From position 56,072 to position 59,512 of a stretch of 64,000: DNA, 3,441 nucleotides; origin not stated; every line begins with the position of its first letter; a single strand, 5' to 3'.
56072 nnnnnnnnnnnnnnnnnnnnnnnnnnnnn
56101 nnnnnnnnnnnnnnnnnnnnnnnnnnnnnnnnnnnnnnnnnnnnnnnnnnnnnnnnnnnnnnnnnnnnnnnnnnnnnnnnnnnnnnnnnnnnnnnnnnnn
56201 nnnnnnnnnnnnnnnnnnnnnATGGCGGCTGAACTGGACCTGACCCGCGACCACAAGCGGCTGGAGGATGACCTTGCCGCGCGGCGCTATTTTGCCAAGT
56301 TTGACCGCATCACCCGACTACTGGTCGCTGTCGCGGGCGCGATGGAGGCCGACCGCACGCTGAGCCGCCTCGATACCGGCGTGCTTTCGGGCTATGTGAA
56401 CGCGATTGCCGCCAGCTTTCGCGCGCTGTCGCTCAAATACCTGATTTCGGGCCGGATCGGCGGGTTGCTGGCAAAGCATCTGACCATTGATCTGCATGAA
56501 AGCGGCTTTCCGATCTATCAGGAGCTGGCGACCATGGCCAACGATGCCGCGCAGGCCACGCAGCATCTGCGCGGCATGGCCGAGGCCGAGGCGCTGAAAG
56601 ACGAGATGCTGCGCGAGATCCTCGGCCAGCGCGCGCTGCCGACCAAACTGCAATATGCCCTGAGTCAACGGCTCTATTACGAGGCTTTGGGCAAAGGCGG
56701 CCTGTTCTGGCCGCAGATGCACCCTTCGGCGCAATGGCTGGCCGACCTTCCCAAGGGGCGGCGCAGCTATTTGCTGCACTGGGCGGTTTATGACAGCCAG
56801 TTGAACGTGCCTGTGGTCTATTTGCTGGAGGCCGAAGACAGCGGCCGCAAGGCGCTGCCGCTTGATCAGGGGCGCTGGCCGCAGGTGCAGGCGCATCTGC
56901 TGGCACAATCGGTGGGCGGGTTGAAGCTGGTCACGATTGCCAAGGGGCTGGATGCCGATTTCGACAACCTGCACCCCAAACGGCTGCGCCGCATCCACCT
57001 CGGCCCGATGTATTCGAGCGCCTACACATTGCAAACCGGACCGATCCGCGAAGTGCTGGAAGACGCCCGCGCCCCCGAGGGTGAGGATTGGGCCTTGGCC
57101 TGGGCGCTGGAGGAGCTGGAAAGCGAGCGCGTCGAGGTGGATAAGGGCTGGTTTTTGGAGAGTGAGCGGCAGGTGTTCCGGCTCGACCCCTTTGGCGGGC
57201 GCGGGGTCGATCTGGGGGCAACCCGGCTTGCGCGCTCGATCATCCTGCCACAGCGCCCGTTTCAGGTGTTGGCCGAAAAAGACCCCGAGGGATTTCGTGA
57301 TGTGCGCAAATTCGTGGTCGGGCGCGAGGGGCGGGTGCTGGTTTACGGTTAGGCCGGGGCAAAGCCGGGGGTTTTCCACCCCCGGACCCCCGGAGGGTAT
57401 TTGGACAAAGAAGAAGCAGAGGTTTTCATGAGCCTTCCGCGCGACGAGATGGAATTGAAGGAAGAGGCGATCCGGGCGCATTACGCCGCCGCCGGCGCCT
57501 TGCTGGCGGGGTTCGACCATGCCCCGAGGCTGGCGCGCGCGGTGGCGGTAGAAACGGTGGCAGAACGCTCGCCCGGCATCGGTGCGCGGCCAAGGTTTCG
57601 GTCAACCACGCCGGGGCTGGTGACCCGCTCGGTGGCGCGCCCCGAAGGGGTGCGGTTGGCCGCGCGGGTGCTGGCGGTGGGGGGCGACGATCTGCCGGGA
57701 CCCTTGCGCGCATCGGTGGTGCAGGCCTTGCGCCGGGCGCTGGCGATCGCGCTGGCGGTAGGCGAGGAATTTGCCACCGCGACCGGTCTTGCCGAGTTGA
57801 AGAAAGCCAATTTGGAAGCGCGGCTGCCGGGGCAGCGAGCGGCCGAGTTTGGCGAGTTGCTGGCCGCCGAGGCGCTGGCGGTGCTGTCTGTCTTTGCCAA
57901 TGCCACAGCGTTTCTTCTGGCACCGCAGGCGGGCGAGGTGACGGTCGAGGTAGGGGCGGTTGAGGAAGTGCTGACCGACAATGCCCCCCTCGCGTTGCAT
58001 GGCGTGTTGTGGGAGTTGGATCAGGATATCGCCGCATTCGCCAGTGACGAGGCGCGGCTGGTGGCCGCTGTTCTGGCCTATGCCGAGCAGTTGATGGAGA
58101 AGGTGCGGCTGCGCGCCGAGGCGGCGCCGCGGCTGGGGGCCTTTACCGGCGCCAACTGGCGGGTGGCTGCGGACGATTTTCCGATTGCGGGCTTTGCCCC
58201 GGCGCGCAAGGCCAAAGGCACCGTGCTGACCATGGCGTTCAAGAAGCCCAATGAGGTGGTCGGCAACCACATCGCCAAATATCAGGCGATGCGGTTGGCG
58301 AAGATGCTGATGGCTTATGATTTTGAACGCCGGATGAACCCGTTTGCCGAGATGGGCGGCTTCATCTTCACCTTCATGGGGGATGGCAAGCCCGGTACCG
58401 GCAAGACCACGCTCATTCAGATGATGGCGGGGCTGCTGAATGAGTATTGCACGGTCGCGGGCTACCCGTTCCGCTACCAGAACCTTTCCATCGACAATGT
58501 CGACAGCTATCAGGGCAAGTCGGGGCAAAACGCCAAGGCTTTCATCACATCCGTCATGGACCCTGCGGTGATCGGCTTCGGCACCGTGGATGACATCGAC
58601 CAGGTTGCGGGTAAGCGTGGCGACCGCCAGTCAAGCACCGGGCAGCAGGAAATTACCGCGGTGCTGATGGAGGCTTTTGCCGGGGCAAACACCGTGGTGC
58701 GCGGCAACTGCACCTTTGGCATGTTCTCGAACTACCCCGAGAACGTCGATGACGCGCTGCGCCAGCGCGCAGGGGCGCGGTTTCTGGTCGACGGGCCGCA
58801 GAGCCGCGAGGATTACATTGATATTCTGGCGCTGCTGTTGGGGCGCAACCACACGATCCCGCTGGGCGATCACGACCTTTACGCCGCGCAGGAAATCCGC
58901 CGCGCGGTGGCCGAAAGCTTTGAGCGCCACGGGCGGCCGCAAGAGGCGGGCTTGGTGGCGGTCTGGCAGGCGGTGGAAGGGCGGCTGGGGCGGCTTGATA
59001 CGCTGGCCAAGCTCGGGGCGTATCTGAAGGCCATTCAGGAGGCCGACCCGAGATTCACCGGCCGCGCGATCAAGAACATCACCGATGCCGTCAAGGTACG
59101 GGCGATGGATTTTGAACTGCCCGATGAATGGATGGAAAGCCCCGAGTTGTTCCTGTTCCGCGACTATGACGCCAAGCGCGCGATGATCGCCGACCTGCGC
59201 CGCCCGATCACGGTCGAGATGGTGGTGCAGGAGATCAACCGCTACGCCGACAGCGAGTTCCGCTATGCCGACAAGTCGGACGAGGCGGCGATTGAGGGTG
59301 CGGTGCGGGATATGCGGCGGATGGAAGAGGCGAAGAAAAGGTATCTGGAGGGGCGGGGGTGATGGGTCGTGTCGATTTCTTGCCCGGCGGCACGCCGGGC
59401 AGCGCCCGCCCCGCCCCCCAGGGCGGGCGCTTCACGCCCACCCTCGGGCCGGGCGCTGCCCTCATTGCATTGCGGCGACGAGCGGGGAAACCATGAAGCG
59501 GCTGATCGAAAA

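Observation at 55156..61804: Six-gene translationally coupled operon (coiled-coil + AAA+ + membrane proteins) matching no characterised system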

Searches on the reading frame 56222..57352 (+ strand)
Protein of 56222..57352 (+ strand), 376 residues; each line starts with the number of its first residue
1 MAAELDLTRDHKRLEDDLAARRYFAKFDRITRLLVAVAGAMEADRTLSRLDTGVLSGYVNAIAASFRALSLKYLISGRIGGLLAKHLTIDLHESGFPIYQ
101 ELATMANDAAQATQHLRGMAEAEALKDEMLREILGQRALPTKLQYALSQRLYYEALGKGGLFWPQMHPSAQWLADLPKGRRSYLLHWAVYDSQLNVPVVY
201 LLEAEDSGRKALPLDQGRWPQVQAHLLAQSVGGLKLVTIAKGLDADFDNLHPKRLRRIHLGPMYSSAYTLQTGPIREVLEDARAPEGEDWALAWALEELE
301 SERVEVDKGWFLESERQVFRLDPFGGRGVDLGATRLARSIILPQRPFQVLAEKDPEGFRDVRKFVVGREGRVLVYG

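Call 3: search_protein_families(library=pfam, proteins=[window:56222-57352:+], max_evalue=0.1)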
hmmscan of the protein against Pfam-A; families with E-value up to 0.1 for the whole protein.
window:56222-57352:+ (376 aa): 0 families

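Call 4: search_protein_families(library=ncbifam, proteins=[window:56222-57352:+], max_evalue=0.1)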
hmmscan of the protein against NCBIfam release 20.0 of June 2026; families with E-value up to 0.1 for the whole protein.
window:56222-57352:+ (376 aa): 0 families

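Call 5: search_protein_families(library=padloc, proteins=[window:56222-57352:+], max_evalue=0.1)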
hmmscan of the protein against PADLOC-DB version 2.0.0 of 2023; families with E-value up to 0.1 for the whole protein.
window:56222-57352:+ (376 aa): 0 families

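Call 14: find_homologous_proteins(query=window:56222-57352:+)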
Query window:56222-57352:+ (376 aa): 3042 proteins with E <= 0.001 among 8000 candidates; the best 120 are listed.
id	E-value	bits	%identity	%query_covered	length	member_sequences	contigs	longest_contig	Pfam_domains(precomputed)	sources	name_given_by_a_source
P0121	2.6e-228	776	92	100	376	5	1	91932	-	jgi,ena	-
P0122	1.2e-227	773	92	100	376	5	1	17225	-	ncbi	-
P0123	3.4e-219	746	88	100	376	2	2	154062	-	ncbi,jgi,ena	-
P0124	7.9e-218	741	87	100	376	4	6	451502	-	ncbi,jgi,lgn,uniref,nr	ncbi:MAG: hypothetical protein Q8J98_13130 [Phaeovulum sp.]|jgi:hypothetical protein|uniref:hypothet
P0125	2.7e-217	739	87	100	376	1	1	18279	-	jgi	jgi:hypothetical protein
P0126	2.3e-213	726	85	100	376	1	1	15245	-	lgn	-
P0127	1.5e-200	684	80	99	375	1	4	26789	-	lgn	-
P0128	7.7e-199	679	79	99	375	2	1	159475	-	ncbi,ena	-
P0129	3.3e-197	673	78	99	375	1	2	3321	-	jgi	jgi:hypothetical protein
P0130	3.5e-197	673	78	99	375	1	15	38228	-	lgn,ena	-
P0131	2.9e-196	670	78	99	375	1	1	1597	-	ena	-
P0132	2.2e-195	667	77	96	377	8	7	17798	-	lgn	-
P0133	1.2e-194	665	77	99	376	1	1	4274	-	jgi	jgi:hypothetical protein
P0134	1.2e-194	665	77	99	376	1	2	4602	-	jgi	-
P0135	1.2e-194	665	77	99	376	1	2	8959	-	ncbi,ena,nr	ncbi:MAG: hypothetical protein OEY05_09840 [Paracoccaceae bacterium]|nr:hypothetical protein [Paraco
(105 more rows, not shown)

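Call 19: search_solved_structures(query=A1, max_evalue=10)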
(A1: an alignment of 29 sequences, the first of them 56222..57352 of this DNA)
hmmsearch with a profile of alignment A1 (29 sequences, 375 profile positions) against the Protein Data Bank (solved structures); distinct sequences matched with E-value up to 10: 1.
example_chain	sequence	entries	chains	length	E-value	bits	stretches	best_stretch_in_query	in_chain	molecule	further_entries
7wxz_A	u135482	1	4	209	0.59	12.3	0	14-70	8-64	Spike protein S2'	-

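Call 45: search_solved_structures(query=A4, max_evalue=10)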
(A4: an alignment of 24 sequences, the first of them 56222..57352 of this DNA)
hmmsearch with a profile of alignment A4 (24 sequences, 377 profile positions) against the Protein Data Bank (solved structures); distinct sequences matched with E-value up to 10: 0.

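Call 89: search_protein_families(library=pfam, alignment_id=A4, max_evalue=1)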
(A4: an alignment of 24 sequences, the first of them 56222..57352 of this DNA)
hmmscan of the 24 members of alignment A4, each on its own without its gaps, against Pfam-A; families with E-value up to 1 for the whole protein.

A. member 1, window:56222-57352:+ (376 aa): 0 families

B. families by the number of members that match (of 24 scanned): 8 families
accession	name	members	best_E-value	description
PF05816.16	TelA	2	0.085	Toxic anion resistance protein (TelA)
PF23433.1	DUF7119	1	0.08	Family of unknown function (DUF7119)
PF24229.1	Phage_TreK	1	0.12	Staphylococcus phage terminal repeat-encoded protein TreK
PF19624.4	DUF6129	1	0.16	Family of unknown function (DUF6129)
PF06426.19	SATase_N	1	0.17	Serine acetyltransferase, N-terminal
PF05119.17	Terminase_4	1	0.19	Phage terminase, small subunit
PF06292.23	MUN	1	0.31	MUN domain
PF06648.16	AcMNPV_Ac75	1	0.8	Autographa californica nuclear polyhedrosis virus (AcMNPV), Ac75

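Call 90: search_protein_families(library=phrogs, proteins=[window:56222-57352:+], max_evalue=0.01)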
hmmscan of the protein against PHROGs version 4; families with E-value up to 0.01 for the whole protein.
window:56222-57352:+ (376 aa): 0 families

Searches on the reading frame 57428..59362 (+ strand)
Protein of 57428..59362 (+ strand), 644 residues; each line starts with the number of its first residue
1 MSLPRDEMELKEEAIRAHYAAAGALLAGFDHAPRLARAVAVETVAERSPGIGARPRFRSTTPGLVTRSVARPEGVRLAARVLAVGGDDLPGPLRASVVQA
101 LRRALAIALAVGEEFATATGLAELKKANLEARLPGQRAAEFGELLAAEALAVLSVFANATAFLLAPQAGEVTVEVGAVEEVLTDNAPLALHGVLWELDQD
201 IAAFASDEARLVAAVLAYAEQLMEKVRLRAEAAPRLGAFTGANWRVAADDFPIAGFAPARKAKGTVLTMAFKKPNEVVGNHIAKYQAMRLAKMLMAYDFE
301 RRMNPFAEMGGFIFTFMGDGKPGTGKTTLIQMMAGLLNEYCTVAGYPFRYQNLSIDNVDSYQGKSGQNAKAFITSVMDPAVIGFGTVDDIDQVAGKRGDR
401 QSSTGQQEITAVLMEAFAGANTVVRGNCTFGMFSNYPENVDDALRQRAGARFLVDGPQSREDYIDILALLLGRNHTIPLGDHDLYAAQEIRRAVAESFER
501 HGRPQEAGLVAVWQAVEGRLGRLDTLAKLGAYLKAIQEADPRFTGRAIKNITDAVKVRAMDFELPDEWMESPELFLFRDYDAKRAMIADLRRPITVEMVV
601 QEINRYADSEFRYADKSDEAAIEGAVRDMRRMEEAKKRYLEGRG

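Call 3: search_protein_families(library=pfam, proteins=[window:57428-59362:+], max_evalue=0.1)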
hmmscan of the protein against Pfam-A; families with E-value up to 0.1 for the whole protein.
window:57428-59362:+ (644 aa): 3 families
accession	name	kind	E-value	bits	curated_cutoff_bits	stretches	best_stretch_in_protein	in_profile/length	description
PF00004.35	AAA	-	6e-12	46.6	21.2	1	320-453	5-128/131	ATPase family associated with various cellular activities (AAA)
PF13245.12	AAA_19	-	0.091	13.4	25.1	0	320-340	18-38/134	AAA domain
PF00005.33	ABC_tran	-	0.094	13.8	25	0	320-339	18-37/137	ABC transporter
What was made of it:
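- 57428..59362 (+): Gene C: 644-aa AAA+ ATPase. It has a poorly conserved ~300-aa N-terminal region, one AAA domain and a highly conserved C-terminal domain. Pfam AAA PF00004, E 6e-12, residues 320-453 (call 3).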

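Call 4: search_protein_families(library=ncbifam, proteins=[window:57428-59362:+], max_evalue=0.1)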
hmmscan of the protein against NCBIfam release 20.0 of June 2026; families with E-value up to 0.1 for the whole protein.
window:57428-59362:+ (644 aa): 3 families
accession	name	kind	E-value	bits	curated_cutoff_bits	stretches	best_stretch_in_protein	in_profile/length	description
TIGR02880.1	cbbX_cfxQ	equivalog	0.014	14.6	459.25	1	275-341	22-86/284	CbbX protein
TIGR01188.1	drrA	subfamily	0.026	13.8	312.45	0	311-339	19-45/302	daunorubicin resistance ABC transporter, ATP-binding protein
NF040873.1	AztA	equivalog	0.033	13.7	220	0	320-339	25-44/191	zinc ABC transporter ATP-binding protein AztA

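Call 5: search_protein_families(library=padloc, proteins=[window:57428-59362:+], max_evalue=0.1)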
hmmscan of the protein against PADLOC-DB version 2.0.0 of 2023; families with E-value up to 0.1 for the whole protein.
window:57428-59362:+ (644 aa): 3 families
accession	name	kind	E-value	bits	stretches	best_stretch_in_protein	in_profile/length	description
PDLC00915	TRIP13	-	3.3e-05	21.4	1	319-503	69-256/302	TRIP13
PDLC04232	IetA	-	0.0017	15.8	1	320-405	123-197/330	-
PDLC02196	IetA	-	0.035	11.5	1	320-401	129-200/374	-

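Call 7: search_solved_structures(query=window:57428-59362:+, max_evalue=0.01)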
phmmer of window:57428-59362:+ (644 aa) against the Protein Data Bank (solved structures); distinct sequences matched with E-value up to 0.01: 9.
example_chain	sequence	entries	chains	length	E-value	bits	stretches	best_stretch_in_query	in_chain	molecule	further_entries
5ubv_A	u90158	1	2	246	5.2e-06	28.8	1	297-452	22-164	ATPase domain of i-AAA protease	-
4l15_A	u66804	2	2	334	0.00068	21.8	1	320-490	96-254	Fidgetin-like protein 1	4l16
5uie_A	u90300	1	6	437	0.001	21.2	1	229-457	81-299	Vacuolar protein sorting-associated protein 4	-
5zqm_A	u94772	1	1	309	0.0019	20.3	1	320-470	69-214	Katanin p60 ATPase-containing subunit A1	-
5zql_B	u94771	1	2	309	0.0034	19.5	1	320-470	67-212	Katanin p60 ATPase-containing subunit A1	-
3d8b_A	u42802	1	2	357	0.0038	19.3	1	319-460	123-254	Fidgetin-like protein 1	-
6bmf_A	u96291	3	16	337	0.0072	18.4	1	320-457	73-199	Vacuolar protein sorting-associated protein 4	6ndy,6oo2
2rko_A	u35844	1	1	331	0.0075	18.3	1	320-457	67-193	Vacuolar protein sorting-associated protein 4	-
8r64_B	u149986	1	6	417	0.0098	17.9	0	320-460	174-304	Fidgetin-like protein 1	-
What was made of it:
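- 57428..59362 (+): The nearest solved relatives are Yme1, fidgetin-like 1, Vps4 and katanin ATPase domains, at E 5e-6 to 1e-2 (call 7).
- Its nearest solved relatives are substrate-threading classical AAA proteins (call 7). Vps4 is among the weak PDB sequence hits for C (call 7).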

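Call 67: search_solved_structures(query=A8, max_evalue=0.001, show_alignments=2)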
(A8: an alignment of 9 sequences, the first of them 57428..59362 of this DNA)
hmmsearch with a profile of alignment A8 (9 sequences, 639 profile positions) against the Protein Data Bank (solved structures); distinct sequences matched with E-value up to 0.001: 0.
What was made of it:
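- On Vps4-type ATPase: A family-profile search of PDB found nothing at E<=1e-3 (call 67).
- Tried and rejected: The profile of C found nothing at E<=1e-3 (call 67).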

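Call 90: search_protein_families(library=phrogs, proteins=[window:57428-59362:+], max_evalue=0.01)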
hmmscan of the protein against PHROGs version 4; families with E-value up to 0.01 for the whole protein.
window:57428-59362:+ (644 aa): 4 families
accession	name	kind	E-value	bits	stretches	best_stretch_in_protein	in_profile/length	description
phrog_3757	-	unknown function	6.1e-07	30.2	1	320-450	133-249/367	-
phrog_168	-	DNA, RNA and nucleotide metabolism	2.7e-05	25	1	316-478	45-183/314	clamp loader of DNA polymerase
phrog_7485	-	unknown function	0.00028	20.9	1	314-445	228-348/430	-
phrog_3277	-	DNA, RNA and nucleotide metabolism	0.0049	17.7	1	319-438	16-129/168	DnaC-like helicase loader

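Call 102: find_related_loci(query=A8, collection=viral_contigs, flank=8000)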
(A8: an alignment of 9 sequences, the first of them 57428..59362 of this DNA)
Query A8 (644 aa) in viral_contigs; peptide patterns used: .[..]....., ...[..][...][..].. (x = any residue, [..] = any of these).
130 stretches matched a pattern, but none encodes a relative of the query by tblastn (E <= 1e-3).
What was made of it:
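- No relative of C was found in 2.9 million viral contigs (call 102).
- Tried and rejected: No relatives of C in IMG/VR viral contigs (call 102).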
